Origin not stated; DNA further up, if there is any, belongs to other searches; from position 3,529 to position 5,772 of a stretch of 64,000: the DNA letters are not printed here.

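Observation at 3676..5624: PNGase F homolog exported by the T9SS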

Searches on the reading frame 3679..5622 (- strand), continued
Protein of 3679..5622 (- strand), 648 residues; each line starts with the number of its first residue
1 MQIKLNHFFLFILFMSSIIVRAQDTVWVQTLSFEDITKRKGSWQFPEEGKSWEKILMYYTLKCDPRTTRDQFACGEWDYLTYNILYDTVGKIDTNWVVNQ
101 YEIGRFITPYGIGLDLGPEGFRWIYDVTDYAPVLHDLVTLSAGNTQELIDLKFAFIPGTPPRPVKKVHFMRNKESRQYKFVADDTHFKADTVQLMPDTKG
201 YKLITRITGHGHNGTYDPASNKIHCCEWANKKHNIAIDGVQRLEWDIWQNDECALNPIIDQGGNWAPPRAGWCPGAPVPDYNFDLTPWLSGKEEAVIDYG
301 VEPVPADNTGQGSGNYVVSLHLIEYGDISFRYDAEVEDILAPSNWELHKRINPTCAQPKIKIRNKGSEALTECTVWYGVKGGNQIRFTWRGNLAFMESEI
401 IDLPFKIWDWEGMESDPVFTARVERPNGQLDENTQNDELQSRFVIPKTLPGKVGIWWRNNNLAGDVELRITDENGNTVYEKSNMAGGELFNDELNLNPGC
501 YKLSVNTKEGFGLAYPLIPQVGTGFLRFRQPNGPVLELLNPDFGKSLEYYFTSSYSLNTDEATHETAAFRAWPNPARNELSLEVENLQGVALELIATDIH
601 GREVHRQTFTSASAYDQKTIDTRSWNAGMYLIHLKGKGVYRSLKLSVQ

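Call 11: find_homologous_proteins(query=window:3679-5622:-, max_evalue=0.00001)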
Query window:3679-5622:- (648 aa): 1113 proteins with E <= 0.00001 among 7310 candidates; the best 120 are listed.
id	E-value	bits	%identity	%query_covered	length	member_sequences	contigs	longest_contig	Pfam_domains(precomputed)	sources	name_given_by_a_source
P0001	0.0e+0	1493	94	100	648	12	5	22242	PF09113.16,PF18962.8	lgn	-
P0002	0.0e+0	1041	66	98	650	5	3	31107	PF09113.16,PF18962.8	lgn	-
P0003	6.5e-217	740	52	99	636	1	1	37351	PF09113.16,PF18962.8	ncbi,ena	-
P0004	3.2e-199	682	52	74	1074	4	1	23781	PF09113.16,PF13385.14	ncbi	ncbi:MAG: hypothetical protein ACI8ZN_001072, partial [Bacteroidia bacterium]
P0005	1.2e-197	677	46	85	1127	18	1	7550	PF09113.16,PF13385.14,PF18962.8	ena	-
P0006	1.9e-180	620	47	85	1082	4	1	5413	PF09113.16,PF13385.14,PF18962.8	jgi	jgi:hypothetical protein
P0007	1.6e-175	604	49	85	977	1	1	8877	PF09113.16,PF13385.14,PF18962.8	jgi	jgi:hypothetical protein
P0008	5.0e-174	599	48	85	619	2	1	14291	PF09113.16,PF18962.8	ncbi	ncbi:MAG: hypothetical protein ACI8SE_000418, partial [Bacteroidia bacterium]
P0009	5.5e-173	595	48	85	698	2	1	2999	PF09113.16,PF18962.8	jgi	-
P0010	4.2e-166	572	43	95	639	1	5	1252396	PF09113.16,PF18962.8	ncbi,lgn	-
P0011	9.8e-163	561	47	83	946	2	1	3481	PF09113.16,PF13385.14,PF18962.8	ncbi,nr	ncbi:MAG: T9SS type A sorting domain-containing protein, partial [Bacteroidia bacterium]|nr:T9SS typ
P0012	3.9e-160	553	42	94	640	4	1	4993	PF09113.16,PF18962.8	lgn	-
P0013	8.0e-151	522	39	97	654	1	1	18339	PF09113.16,PF18962.8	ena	-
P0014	2.1e-150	521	39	99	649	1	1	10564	PF09113.16,PF18962.8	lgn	-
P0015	1.7e-148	514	39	83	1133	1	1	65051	PF09113.16,PF13385.14,PF18962.8,PF11589.15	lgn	-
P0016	4.0e-144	500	39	85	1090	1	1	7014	PF09113.16,PF13385.14,PF18962.8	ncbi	-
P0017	1.3e-141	491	37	83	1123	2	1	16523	PF09113.16,PF13385.14,PF18962.8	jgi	-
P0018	3.0e-140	487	38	99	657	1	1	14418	PF09113.16,PF18962.8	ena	-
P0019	4.4e-140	486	37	83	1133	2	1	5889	PF09113.16,PF13385.14,PF18962.8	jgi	jgi:hypothetical protein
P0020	8.5e-140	485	38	83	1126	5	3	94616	PF09113.16,PF13385.14,PF18962.8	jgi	jgi:hypothetical protein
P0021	3.1e-139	484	38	80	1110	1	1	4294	PF09113.16,PF13385.14,PF18962.8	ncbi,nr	ncbi:MAG: T9SS type A sorting domain-containing protein, partial [Bacteroidales bacterium]|nr:T9SS t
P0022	3.4e-139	483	40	75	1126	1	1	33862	PF09113.16,PF13385.14,PF18962.8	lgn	-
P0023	4.4e-138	480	39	85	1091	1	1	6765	PF09113.16,PF13385.14,PF18962.8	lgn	-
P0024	2.2e-137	478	41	69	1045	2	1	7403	PF09113.16,PF13385.14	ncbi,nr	ncbi:MAG: hypothetical protein K9G47_12690, partial [Bacteroidales bacterium]|nr:hypothetical protei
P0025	3.5e-137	477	38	83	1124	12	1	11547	PF09113.16,PF13385.14,PF18962.8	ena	-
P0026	9.1e-137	475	37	85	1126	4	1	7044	PF09113.16,PF13385.14,PF18962.8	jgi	jgi:hypothetical protein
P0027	3.3e-136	474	39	78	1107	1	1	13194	PF09113.16,PF13385.14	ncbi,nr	ncbi:MAG: peptide-N-glycosidase F-related protein, partial [Candidatus Kapabacteria bacterium]|nr:pe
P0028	6.8e-135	469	37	80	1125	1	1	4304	PF09113.16,PF13385.14,PF18962.8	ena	-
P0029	8.9e-134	466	39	85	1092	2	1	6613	PF09113.16,PF13385.14,PF18962.8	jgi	jgi:hypothetical protein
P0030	2.6e-133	464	37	98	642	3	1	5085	PF09113.16,PF18962.8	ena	-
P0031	2.9e-133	464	42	67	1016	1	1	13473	PF09113.16,PF13385.14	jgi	-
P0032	3.9e-133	463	36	99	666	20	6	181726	PF09113.16,PF18962.8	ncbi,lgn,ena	-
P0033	6.7e-133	463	41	81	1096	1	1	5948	PF09113.16,PF13385.14,PF18962.8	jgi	jgi:hypothetical protein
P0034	1.6e-132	461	36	94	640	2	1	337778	PF09113.16,PF18962.8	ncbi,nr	ncbi:MAG: T9SS type A sorting domain-containing protein [Bacteroidia bacterium]|nr:T9SS type A sorti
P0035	2.8e-132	461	38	85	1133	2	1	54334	PF09113.16,PF13385.14,PF18962.8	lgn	-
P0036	4.0e-132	460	42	65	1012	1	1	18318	PF09113.16,PF13385.14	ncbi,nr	ncbi:MAG: hypothetical protein JEZ03_09805, partial [Bacteroidales bacterium]|nr:hypothetical protei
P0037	1.9e-131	458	39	83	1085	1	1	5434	PF09113.16,PF13385.14,PF18962.8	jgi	-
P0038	2.0e-131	458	37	94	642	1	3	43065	PF09113.16,PF18962.8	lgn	-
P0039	5.7e-131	456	36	84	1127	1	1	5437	PF09113.16,PF13385.14,PF18962.8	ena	-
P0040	6.5e-131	456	37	85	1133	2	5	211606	PF09113.16,PF18962.8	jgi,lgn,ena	-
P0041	1.0e-130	455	36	83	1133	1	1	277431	PF09113.16,PF13385.14,PF18962.8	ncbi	-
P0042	1.2e-130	455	37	83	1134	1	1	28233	PF09113.16,PF18962.8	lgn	-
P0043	1.4e-130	455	36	99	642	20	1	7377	PF09113.16,PF18962.8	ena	-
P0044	1.5e-130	455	36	97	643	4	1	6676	PF09113.16,PF18962.8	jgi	-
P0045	1.6e-130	455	37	87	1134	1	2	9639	PF09113.16,PF13385.14,PF18962.8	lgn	-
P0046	6.4e-130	453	36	92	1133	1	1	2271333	PF09113.16,PF13385.14,PF18962.8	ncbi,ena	-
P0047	6.8e-130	453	35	85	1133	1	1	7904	PF09113.16,PF13385.14,PF18962.8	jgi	-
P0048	7.1e-130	453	37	99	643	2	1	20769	PF09113.16,PF18962.8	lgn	-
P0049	7.2e-130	453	35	90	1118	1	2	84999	PF09113.16,PF13385.14,PF18962.8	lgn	-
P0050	8.4e-130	452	40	69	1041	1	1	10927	PF09113.16,PF13385.14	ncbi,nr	ncbi:MAG: hypothetical protein KDC92_05890, partial [Bacteroidetes bacterium]|nr:hypothetical protei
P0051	1.1e-129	452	38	96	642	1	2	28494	PF09113.16,PF18962.8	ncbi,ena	-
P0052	5.5e-129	450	39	85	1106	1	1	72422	PF09113.16,PF13385.14,PF18962.8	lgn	-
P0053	6.4e-129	450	36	98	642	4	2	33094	PF09113.16,PF18962.8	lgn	-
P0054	6.9e-129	449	44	60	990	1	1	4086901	PF09113.16,PF13385.14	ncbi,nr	ncbi:MAG: LamG-like jellyroll fold domain-containing protein [Bacteroidota bacterium]|nr:LamG-like j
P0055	1.5e-128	448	35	86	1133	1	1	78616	PF09113.16,PF13385.14,PF18962.8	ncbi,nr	ncbi:MAG: T9SS type A sorting domain-containing protein [Flavobacteriales bacterium]|nr:T9SS type A 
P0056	3.5e-128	447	35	88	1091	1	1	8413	PF09113.16,PF13385.14,PF18962.8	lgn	-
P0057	6.1e-128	446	36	96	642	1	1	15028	PF09113.16,PF18962.8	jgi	jgi:hypothetical protein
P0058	6.7e-128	446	36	84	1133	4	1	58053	PF09113.16,PF13385.14,PF18962.8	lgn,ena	-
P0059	3.1e-127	444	35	87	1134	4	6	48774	PF09113.16,PF13385.14,PF18962.8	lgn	-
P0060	6.1e-127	443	37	98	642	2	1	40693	PF09113.16,PF18962.8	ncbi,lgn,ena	-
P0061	8.4e-127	443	36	95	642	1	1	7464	PF09113.16,PF18962.8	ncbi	ncbi:MAG: T9SS type A sorting domain-containing protein [Bacteroidia bacterium]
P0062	9.1e-127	442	39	85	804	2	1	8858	PF09113.16,PF13385.14,PF18962.8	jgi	-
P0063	9.8e-127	442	37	95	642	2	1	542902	PF09113.16,PF18962.8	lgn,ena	-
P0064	1.9e-126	441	37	98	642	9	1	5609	PF09113.16,PF18962.8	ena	-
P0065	2.5e-126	441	36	85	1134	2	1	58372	PF09113.16,PF13385.14,PF18962.8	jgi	jgi:hypothetical protein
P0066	4.6e-126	440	35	86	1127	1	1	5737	PF09113.16,PF13385.14,PF18962.8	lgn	-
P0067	6.0e-126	440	36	85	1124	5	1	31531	PF09113.16,PF13385.14,PF18962.8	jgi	-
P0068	6.5e-126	440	37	98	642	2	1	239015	PF09113.16,PF18962.8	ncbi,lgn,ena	-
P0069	6.8e-126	440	37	87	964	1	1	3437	PF09113.16,PF13385.14,PF18962.8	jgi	jgi:hypothetical protein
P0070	7.6e-126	439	39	85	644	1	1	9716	PF09113.16,PF18962.8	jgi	-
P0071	1.3e-125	439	38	84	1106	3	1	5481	PF09113.16,PF13385.14,PF18962.8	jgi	jgi:hypothetical protein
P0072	1.5e-125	438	36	99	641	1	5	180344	PF09113.16,PF18962.8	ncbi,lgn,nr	ncbi:MAG: T9SS type A sorting domain-containing protein [Bacteroidetes bacterium]|nr:T9SS type A sor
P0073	2.2e-125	438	36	100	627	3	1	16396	PF09113.16,PF18962.8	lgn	-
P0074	2.2e-125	438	39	85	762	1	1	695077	PF09113.16,PF13385.14,PF18962.8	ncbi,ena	-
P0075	2.5e-125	438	36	99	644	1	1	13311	PF09113.16,PF18962.8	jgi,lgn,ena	-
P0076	2.7e-125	438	40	83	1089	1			PF09113.16,PF13385.14,PF18962.8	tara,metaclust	tara:strand:- start:1941 stop:5210 length:3270 start_codon:yes stop_codon:yes gene_type:complete|met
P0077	8.5e-125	436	36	99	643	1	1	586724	PF09113.16,PF18962.8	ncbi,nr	ncbi:MAG: T9SS type A sorting domain-containing protein [Flavobacteriales bacterium]|nr:T9SS type A 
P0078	1.1e-124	435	41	83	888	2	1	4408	PF09113.16,PF13385.14,PF18962.8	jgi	-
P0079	2.5e-124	434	36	99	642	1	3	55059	PF09113.16,PF18962.8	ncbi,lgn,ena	-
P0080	2.6e-124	434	38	74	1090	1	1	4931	PF09113.16,PF13385.14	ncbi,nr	ncbi:MAG: hypothetical protein HRT57_11705, partial [Crocinitomicaceae bacterium]|nr:hypothetical pr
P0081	2.7e-124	434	34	88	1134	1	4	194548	PF09113.16,PF13385.14,PF18962.8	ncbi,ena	-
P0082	1.9e-123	431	39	84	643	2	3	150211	PF09113.16,PF18962.8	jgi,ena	-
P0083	2.2e-123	431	40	83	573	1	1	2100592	PF09113.16,PF18962.8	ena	-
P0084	3.6e-123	431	37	84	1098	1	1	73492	PF09113.16,PF13385.14,PF18962.8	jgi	jgi:hypothetical protein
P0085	3.6e-123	431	39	85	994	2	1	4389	PF09113.16,PF13385.14,PF18962.8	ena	-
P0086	9.2e-123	429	37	97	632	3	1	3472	PF09113.16,PF18962.8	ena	-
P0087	2.6e-122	428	38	85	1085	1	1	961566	PF09113.16,PF13385.14,PF18962.8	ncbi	-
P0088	4.5e-122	427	44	57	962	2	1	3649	PF09113.16,PF13385.14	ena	-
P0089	8.0e-122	426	36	97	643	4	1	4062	PF09113.16,PF18962.8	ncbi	-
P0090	3.0e-121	424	40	84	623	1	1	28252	PF09113.16,PF18962.8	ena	-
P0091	4.4e-121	424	42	63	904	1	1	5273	PF09113.16,PF13385.14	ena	-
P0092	6.9e-121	423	36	98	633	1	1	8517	PF09113.16,PF18962.8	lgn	-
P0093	2.7e-120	421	37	83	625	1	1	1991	PF09113.16,PF18962.8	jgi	-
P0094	2.9e-120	421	40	85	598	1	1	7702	PF09113.16,PF18962.8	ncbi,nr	ncbi:MAG: T9SS type A sorting domain-containing protein, partial [Flavobacteriales bacterium]|nr:T9S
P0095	2.9e-120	421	37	85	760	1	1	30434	PF09113.16,PF18962.8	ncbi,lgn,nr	ncbi:MAG: T9SS type A sorting domain-containing protein [Bacteroidales bacterium]|nr:T9SS type A sor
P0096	3.6e-120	421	40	81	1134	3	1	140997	PF09113.16,PF13385.14,PF18962.8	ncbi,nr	ncbi:MAG: T9SS type A sorting domain-containing protein [Ignavibacteria bacterium]|nr:T9SS type A so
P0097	4.6e-120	420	34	85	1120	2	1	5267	PF09113.16,PF13385.14,PF18962.8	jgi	-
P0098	5.1e-120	420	42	64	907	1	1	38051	PF09113.16,PF13385.14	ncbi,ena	-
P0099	5.7e-120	420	40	76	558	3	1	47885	PF09113.16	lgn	-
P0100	6.1e-120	420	38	92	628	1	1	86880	PF09113.16,PF18962.8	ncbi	-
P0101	6.4e-120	420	40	80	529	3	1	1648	PF09113.16,PF18962.8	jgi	jgi:hypothetical protein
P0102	8.8e-120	419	37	83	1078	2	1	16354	PF09113.16,PF13385.14,PF18962.8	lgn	-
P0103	2.0e-119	418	41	76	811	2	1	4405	PF09113.16,PF03372.30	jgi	jgi:endonuclease/exonuclease/phosphatase family metal-dependent hydrolase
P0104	2.4e-119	418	41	63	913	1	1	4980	PF09113.16,PF13385.14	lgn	-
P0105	3.6e-119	417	39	85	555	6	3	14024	PF09113.16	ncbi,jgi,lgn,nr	ncbi:MAG: hypothetical protein HQ565_04245 [Bacteroidetes bacterium]|nr:hypothetical protein [Bacter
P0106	4.4e-119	417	35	90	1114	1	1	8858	PF09113.16,PF13385.14,PF18962.8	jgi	-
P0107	6.1e-119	417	39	85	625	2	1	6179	PF09113.16,PF18962.8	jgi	jgi:hypothetical protein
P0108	1.9e-118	415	37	97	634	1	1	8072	PF09113.16,PF18962.8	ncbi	-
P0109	3.3e-118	414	37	85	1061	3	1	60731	PF09113.16,PF13385.14,PF18962.8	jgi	-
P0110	3.9e-118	414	42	63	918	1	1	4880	PF09113.16,PF13385.14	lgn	-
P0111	5.3e-118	413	40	82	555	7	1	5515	PF09113.16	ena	-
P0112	7.3e-118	413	36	85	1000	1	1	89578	PF09113.16,PF13385.14,PF18962.8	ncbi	ncbi:MAG: LamG-like jellyroll fold domain-containing protein [Flavobacteriales bacterium]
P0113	1.0e-117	413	40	67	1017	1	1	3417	PF09113.16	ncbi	ncbi:MAG: hypothetical protein C0594_04870, partial [Marinilabiliales bacterium]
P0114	1.4e-117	412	42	60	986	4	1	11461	PF09113.16,PF13385.14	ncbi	ncbi:MAG: LamG-like jellyroll fold domain-containing protein, partial [Moraxellaceae bacterium]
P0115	1.4e-117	412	36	91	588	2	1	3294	PF09113.16,PF18962.8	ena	-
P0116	2.3e-117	411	41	78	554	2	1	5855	PF09113.16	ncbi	-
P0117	2.8e-117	411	42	64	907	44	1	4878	PF09113.16,PF13385.14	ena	-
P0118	3.1e-117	411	36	83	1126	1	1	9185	PF09113.16,PF13385.14,PF18962.8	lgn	-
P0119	3.4e-117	411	39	78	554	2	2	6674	PF09113.16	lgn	-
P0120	4.1e-117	411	40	70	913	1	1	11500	PF09113.16,PF13385.14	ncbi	-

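Call 22: predict_structure(alignment_id=A1)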
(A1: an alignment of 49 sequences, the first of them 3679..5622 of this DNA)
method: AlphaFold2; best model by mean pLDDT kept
length: 648 residues; sequences in the alignment: 49
mean_pLDDT: 84.4   pTM: 0.76
mean pLDDT of the five models: 84.4, 83.8, 83.2, 82.6, 82.2
residues with pLDDT >= 90: 336; 70-90: 199; 50-70: 91; < 50: 22
segments of 3 or more residues with pLDDT < 50: 1-3, 16-21, 558-567
pLDDT, mean of each block of 10 residues (from residue 1): 52 50 81 85 94 94 67 68 87 80 83 73 93 95 84 95 95 82 74 97 89 58 57 92 87 73 60 77 96 95 72 82 98 97 89 90 98 94 88 97 73 73 97 94 89 94 94 93 93 92 92 82 91 88 89 62 51 91 87 94 94 86 94 89 89
secondary structure, 60 per line:
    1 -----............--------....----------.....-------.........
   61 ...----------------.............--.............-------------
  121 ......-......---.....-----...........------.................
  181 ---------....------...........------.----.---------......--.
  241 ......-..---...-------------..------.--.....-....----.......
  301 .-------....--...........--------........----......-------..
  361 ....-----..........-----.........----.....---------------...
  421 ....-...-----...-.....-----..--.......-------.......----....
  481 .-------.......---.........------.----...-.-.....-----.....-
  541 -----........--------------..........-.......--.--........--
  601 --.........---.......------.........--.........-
elements in order: H6-17 E26-29 E40-44 E52-63 E80-92 E95-107 E121-126 H128-133 E137-141 E147-157 E164-177 E190-193 E200-210 E232-237 E240-246 E280-284 H286-289 E294-301 H309-312 E315-325 E334-341 H346-351 E359-364 E370-379 E385-393 E398-402 E418-424 E438-442 E452-458 E466-472 E477-481 E489-495 E499-507 E525-529 E535-539 E546-553 E568-574 E579-585 E591-598 E603-611 E615-621 E628-636 E639-647

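Call 27: find_encoding_contigs(protein=P0001, flank=8000, max_places=4)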
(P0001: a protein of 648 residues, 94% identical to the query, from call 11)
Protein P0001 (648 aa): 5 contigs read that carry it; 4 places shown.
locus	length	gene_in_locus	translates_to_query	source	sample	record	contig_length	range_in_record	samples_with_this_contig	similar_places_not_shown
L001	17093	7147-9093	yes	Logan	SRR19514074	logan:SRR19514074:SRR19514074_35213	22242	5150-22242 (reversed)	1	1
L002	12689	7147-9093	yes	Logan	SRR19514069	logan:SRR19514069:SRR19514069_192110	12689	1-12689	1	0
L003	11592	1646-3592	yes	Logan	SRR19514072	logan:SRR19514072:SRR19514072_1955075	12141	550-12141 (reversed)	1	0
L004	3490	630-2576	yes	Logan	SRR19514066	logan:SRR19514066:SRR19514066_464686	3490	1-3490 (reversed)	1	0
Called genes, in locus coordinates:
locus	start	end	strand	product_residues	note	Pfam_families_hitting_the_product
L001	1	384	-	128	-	?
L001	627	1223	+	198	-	PF04832:SOUL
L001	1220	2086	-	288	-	PF01734:Patatin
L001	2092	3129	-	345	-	-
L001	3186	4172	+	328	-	-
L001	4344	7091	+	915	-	PF02739:5_3_exonuc_N, PF01367:5_3_exonuc, PF01612:DNA_pol_A_exo1, PF22619:DNA_polI_exo1, PF00476:DNA_pol_A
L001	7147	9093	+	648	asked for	PF09113:N-glycanase_C, PF18962:Por_Secre_tail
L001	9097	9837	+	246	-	PF00149:Metallophos, PF12850:Metallophos_2 (faint)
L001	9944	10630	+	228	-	-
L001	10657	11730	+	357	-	PF03462:PCRF, PF00472:RF-1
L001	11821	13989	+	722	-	PF12437:GSIII_N, PF00120:Gln-synt_C, PF18318:Gln-synt_C-ter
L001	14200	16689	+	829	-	PF07676:PD40 (weak), PF13620:CarboxypepD_reg (faint), PF00691:OmpA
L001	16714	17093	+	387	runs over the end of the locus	PF00586:AIRS, PF02769:AIRS_C (weak)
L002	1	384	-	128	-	?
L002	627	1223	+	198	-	PF04832:SOUL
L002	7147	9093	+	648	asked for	PF09113:N-glycanase_C, PF18962:Por_Secre_tail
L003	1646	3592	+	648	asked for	PF09113:N-glycanase_C, PF18962:Por_Secre_tail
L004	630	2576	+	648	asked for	PF09113:N-glycanase_C, PF18962:Por_Secre_tail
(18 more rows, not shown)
